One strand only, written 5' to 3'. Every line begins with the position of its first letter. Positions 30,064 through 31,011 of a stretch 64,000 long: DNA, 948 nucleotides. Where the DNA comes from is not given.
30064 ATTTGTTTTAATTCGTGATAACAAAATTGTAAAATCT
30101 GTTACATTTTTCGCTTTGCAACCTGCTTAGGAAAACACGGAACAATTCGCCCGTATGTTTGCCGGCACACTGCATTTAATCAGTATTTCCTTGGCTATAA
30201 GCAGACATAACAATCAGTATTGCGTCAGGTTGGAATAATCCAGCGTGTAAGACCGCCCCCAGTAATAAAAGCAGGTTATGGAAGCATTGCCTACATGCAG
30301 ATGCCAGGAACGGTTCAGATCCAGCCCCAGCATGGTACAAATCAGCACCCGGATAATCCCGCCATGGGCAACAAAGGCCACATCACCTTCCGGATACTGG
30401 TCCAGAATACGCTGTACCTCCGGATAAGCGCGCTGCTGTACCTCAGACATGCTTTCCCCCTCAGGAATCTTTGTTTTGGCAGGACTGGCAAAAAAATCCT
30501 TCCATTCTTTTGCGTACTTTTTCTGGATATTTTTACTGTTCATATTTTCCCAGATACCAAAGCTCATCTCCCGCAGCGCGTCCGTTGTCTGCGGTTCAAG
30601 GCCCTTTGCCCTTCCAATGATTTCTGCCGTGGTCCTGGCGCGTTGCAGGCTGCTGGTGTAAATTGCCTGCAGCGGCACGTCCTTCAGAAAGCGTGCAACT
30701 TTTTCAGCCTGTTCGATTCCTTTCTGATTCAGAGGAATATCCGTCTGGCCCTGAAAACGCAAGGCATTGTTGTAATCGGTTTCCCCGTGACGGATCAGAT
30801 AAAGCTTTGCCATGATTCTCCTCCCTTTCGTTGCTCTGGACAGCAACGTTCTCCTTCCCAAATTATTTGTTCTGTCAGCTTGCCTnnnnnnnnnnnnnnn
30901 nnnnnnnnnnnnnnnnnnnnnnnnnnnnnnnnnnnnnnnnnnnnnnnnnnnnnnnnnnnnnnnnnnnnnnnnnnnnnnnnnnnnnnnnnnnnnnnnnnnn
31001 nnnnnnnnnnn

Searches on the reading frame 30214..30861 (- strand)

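Call 3: search_protein_families(library=pfam, proteins=[window:30214-30861:-], max_evalue=0.01)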
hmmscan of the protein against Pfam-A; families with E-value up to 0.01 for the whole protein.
window:30214-30861:- (215 aa): 1 family
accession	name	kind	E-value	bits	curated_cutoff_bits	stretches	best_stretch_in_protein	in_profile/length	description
PF00300.27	His_Phos_1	-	1.7e-66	224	21.7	1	20-211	1-192/194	Histidine phosphatase superfamily (branch 1)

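Call 4: search_protein_families(library=ncbifam, proteins=[window:30214-30861:-], max_evalue=0.01)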
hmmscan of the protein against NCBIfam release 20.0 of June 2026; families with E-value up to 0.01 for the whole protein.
window:30214-30861:- (215 aa): 19 families
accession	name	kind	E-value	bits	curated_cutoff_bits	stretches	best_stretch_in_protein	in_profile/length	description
TIGR03162.1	ribazole_cobC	equivalog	4.7e-53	179.2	162.9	1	20-196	1-174/176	alpha-ribazole phosphatase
NF045917.1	PhserinePhPspA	equivalog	9.7e-39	133.2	350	1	17-199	1-183/211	phosphoserine phosphatase PspA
NF011580.0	PRK15004.1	equivalog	1.6e-35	122.9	250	1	19-193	2-176/203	adenosylcobalamin/alpha-ribazole phosphatase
NF005567.0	PRK07238.1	equivalog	9.6e-35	120.6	326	1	17-201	177-361/378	bifunctional RNase H/acid phosphatase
NF002901.0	PRK03482.1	equivalog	1.2e-33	116.5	261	1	17-200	1-184/215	2,3-diphosphoglycerate-dependent phosphoglycerate mutase GpmB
TIGR03848.1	MSMEG_4193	subfamily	6.4e-30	104.1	203.85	1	21-200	3-186/204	MSMEG_4193 family putative phosphomutase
NF038349.1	dPGM_arch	equivalog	1.3e-25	90.4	225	1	22-197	3-168/194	2,3-diphosphoglycerate-dependent phosphoglycerate mutase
NF009994.0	PRK13463.1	equivalog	1.4e-25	90.3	277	1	19-187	4-172/203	phosphoserine phosphatase 1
NF002217.0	PRK01112.1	equivalog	1.8e-23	83.1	320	2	17-81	1-65/228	2,3-bisphosphoglycerate-dependent phosphoglycerate mutase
NF009993.0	PRK13462.1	equivalog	8e-22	77.9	226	1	19-197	7-178/203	acid phosphatase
NF002339.0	PRK01295.1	equivalog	2.6e-17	62.9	316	1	19-181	4-173/206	2,3-bisphosphoglycerate-dependent phosphoglycerate mutase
NF010713.0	PRK14115.1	equivalog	2.4e-16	59.8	305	1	17-119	1-108/248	2,3-diphosphoglycerate-dependent phosphoglycerate mutase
TIGR01258.1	pgm_1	subfamily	5.2e-16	58.8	81.7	1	19-119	2-107/245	2,3-bisphosphoglycerate-dependent phosphoglycerate mutase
NF010718.0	PRK14120.1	equivalog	4.1e-13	49.2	366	1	17-148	4-143/249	phosphoglyceromutase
NF010714.0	PRK14116.1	equivalog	1.2e-11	44.6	401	1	17-122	1-111/229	2,3-diphosphoglycerate-dependent phosphoglycerate mutase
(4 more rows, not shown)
